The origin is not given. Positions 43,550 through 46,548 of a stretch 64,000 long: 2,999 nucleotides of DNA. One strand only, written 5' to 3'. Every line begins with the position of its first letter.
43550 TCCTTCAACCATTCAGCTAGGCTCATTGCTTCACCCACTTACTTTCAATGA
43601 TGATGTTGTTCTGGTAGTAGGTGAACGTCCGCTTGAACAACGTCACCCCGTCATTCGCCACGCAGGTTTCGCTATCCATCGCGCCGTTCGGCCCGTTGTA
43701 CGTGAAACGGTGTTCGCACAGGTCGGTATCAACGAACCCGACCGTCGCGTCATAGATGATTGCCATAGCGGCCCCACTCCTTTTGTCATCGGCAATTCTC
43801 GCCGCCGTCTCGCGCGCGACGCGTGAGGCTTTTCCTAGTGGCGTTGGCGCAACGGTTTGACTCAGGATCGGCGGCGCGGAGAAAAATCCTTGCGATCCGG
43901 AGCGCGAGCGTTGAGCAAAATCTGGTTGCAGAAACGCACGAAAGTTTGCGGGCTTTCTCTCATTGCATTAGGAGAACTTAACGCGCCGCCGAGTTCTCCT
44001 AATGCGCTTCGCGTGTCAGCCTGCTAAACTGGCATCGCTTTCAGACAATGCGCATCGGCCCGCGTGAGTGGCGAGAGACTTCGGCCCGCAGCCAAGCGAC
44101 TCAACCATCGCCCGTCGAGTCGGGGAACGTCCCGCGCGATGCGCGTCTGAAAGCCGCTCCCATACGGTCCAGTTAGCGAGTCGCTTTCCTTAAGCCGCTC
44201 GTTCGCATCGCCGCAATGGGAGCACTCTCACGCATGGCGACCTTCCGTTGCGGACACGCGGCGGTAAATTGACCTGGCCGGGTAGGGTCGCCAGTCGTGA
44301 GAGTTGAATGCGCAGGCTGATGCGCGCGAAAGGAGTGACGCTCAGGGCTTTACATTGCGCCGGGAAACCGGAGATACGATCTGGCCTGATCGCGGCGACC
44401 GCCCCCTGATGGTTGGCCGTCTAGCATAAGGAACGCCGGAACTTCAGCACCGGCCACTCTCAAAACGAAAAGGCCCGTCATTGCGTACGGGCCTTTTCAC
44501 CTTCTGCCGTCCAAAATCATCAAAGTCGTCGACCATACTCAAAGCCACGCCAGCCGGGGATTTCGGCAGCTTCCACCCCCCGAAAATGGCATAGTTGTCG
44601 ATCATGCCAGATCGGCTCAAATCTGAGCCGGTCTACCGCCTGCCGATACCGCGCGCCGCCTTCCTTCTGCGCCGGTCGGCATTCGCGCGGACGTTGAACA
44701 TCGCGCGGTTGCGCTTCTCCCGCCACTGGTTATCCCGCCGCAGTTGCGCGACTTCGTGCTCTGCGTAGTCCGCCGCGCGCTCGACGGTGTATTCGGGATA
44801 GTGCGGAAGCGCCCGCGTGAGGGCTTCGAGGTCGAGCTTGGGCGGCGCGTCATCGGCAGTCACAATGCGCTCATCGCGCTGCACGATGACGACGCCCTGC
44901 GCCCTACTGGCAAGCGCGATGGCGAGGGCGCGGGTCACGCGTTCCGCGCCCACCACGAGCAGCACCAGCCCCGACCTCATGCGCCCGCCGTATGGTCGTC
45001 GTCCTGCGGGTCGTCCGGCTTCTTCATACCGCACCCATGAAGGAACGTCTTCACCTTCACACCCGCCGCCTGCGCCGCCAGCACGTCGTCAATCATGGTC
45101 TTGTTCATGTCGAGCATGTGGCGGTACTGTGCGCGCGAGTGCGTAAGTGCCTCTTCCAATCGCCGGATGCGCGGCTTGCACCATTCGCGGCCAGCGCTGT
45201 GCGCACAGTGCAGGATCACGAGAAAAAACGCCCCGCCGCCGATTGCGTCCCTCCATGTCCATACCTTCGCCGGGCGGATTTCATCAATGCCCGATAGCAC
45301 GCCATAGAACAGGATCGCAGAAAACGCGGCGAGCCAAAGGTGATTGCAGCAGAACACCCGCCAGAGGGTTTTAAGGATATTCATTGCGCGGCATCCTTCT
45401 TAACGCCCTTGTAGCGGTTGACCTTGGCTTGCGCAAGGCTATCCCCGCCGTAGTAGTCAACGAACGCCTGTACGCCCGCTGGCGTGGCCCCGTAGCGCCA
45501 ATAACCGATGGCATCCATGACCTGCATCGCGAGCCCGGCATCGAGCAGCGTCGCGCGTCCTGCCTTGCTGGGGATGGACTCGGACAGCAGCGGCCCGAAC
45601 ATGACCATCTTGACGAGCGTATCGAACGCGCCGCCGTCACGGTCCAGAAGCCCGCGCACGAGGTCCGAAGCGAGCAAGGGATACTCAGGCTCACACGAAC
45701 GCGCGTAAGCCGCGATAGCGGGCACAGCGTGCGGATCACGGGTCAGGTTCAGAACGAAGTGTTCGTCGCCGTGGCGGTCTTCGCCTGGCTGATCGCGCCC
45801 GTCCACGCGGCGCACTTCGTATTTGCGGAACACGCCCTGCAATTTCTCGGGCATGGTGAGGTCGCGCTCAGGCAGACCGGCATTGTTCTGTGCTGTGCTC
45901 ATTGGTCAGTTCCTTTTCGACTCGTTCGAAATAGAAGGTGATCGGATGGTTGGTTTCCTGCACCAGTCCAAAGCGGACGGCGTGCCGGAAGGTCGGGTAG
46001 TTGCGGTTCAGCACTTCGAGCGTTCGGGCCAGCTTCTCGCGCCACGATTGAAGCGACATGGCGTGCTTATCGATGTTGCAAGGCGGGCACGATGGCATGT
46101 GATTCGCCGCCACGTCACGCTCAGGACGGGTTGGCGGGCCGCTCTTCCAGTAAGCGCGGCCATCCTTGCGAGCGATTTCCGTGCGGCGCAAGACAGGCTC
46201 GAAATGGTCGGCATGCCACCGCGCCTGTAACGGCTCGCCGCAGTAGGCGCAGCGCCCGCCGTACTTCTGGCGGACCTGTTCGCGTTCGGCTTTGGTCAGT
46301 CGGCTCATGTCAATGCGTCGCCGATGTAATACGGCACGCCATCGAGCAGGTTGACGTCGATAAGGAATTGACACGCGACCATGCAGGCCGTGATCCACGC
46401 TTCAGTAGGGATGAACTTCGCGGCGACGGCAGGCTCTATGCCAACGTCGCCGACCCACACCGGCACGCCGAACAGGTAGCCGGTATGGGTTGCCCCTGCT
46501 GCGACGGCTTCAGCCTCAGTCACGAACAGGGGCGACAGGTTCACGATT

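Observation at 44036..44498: ~460-nt ORF-free, multi-domain structured RNA with its own promoter and terminator, opposite in strand to all neighbouring genes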

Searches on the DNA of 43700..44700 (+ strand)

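Call 5: search_rna_families(source=window, start=43800, end=44700, threshold=evalue, max_evalue=10, show_alignments=3)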
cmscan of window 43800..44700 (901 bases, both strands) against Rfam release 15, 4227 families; matches with E-value up to 10: 6.
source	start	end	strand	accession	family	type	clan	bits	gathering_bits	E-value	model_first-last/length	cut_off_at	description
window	44462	44503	-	RF03978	mir-1269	Gene; miRNA;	-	18.9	100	3.2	1-90/90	no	mir-1269 microRNA precursor family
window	44464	44516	-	RF00506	Thr_leader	Cis-reg; leader;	-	16.7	55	2.6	1-118/118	no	Threonine operon leader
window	44463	44592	-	RF02346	ar35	Gene; sRNA;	-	15.8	45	2.1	1-144/144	no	Alphaproteobacterial sRNA ar35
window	44467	44498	+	RF00506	Thr_leader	Cis-reg; leader;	-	15.1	55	6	81-115/118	no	Threonine operon leader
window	43964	44010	+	RF00294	snoTBR17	Gene; snRNA; snoRNA; CD-box;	-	14.5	40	1.2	1-119/119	no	Small nucleolar RNA TBR17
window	44565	44608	-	RF00292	snoTBR5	Gene; snRNA; snoRNA; CD-box;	-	13.5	44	4.4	1-94/94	no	Small nucleolar RNA TBR5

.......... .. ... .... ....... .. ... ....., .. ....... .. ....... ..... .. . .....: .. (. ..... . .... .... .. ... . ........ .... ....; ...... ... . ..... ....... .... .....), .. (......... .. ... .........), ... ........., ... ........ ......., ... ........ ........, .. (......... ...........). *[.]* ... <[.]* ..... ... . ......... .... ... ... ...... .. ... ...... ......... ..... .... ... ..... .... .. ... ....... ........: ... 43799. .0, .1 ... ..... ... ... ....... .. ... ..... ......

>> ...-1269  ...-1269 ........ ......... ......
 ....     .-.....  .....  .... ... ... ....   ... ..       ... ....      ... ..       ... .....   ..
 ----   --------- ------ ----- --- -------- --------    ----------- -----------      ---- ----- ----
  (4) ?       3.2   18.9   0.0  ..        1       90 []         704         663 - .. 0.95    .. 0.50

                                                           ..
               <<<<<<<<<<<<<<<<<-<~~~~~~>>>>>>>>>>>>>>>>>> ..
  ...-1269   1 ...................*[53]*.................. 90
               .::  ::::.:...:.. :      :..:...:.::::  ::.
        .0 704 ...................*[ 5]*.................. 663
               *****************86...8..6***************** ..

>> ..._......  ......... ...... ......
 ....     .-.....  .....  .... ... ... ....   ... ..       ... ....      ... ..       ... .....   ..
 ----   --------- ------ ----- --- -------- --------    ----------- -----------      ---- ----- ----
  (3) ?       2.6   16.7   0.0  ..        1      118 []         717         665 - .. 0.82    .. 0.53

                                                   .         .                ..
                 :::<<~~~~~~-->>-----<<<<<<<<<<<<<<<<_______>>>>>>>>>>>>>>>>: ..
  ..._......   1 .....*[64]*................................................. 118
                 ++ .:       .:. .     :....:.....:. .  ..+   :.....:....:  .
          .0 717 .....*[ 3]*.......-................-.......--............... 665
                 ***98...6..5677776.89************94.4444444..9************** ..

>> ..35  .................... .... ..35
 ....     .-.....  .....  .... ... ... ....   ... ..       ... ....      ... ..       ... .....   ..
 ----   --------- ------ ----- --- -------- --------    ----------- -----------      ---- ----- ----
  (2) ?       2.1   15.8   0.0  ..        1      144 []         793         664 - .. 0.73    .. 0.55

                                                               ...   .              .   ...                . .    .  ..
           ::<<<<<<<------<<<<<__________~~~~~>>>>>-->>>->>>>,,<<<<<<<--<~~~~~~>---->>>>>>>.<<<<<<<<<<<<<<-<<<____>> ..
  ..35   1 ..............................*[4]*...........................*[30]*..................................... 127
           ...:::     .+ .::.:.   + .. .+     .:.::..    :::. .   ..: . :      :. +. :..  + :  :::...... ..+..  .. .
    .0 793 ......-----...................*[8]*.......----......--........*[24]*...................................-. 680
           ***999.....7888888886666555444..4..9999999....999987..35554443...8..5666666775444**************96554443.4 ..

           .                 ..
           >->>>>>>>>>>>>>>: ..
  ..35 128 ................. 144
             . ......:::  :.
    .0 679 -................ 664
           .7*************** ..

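Call 13: search_dna_similar(query=window:43700-44700:+, collection=phages, mode=distant, max_rows=30)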
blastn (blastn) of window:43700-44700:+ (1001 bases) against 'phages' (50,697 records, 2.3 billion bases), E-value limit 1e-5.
No match.

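Call 113: build_rna_model(alignment_id=A7)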
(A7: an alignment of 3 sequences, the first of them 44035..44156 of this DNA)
Model R3 built from alignment A7 (3 sequences, 123 columns); structure: RNAalifold consensus.
model positions 121; base pairs 36; branch points 2; effective number of sequences 0.93; information 0.59 bits per position. Calibrated on 0.2 Mb of random sequence (short: E-values are rough).
structure used (alignment columns):
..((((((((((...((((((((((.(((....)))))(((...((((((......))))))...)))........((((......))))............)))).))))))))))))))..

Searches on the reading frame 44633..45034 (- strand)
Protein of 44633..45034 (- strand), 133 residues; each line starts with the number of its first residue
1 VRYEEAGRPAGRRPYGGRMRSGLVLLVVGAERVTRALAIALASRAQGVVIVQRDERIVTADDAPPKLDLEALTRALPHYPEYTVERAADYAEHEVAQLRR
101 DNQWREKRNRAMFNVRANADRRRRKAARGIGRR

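Call 11: search_protein_families(library=pfam, proteins=[window:44633-45034:-], max_evalue=0.01)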
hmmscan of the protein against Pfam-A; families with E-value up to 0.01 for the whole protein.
window:44633-45034:- (133 aa): 0 families

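Call 12: search_protein_families(library=phrogs, proteins=[window:44633-45034:-], max_evalue=0.001)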
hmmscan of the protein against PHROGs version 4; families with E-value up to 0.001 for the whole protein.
window:44633-45034:- (133 aa): 0 families

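Call 42: search_protein_families(library=pfam, proteins=[window:44633-45034:-], max_evalue=0.1)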
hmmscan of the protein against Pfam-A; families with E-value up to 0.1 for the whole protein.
window:44633-45034:- (133 aa): 2 families
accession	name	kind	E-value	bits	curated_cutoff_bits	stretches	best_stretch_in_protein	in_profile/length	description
PF01861.22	BpsA_C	-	0.033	13.9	27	1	25-60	48-82/243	Branched-chain polyamine synthase A C-terminal domain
PF02254.24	TrkA_N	-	0.038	14.8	23.8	1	26-58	2-34/116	TrkA-N domain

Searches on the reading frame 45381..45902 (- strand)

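Call 11: search_protein_families(library=pfam, proteins=[window:45381-45902:-], max_evalue=0.01)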
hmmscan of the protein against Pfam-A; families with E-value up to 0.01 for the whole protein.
window:45381-45902:- (173 aa): 0 families

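Call 12: search_protein_families(library=phrogs, proteins=[window:45381-45902:-], max_evalue=0.001)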
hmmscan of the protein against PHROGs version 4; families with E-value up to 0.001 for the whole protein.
window:45381-45902:- (173 aa): 2 families
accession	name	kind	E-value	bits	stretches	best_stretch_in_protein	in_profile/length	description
phrog_9572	-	other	5.2e-21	76.2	1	12-84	3-71/171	sulfatase-modifying factor enzyme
phrog_4365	-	unknown function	1.1e-10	42.4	1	89-134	12-57/179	-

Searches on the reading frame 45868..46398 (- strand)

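Call 11: search_protein_families(library=pfam, proteins=[window:45868-46398:-], max_evalue=0.01)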
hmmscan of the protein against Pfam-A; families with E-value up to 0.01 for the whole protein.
window:45868-46398:- (176 aa): 1 family
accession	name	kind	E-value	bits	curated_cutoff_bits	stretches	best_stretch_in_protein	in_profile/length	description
PF01844.29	HNH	-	0.00029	21.3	21.4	0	50-70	1-23/47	HNH endonuclease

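Call 12: search_protein_families(library=phrogs, proteins=[window:45868-46398:-], max_evalue=0.001)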
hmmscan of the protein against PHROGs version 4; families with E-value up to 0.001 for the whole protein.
window:45868-46398:- (176 aa): 5 families
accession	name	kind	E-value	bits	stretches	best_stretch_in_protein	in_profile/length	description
phrog_2118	-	DNA, RNA and nucleotide metabolism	5.9e-45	155.1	1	23-174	152-284/301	HNH endonuclease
phrog_1035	-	DNA, RNA and nucleotide metabolism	7e-11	43.5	1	15-126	119-225/271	endonuclease VII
phrog_2914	-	DNA, RNA and nucleotide metabolism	4.7e-10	40.5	1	25-134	73-156/190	endonuclease VII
phrog_2214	-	DNA, RNA and nucleotide metabolism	0.00027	21.2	0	32-122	178-247/429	HNH endonuclease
phrog_338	-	DNA, RNA and nucleotide metabolism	0.00039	20.9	1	24-132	179-268/340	HNH endonuclease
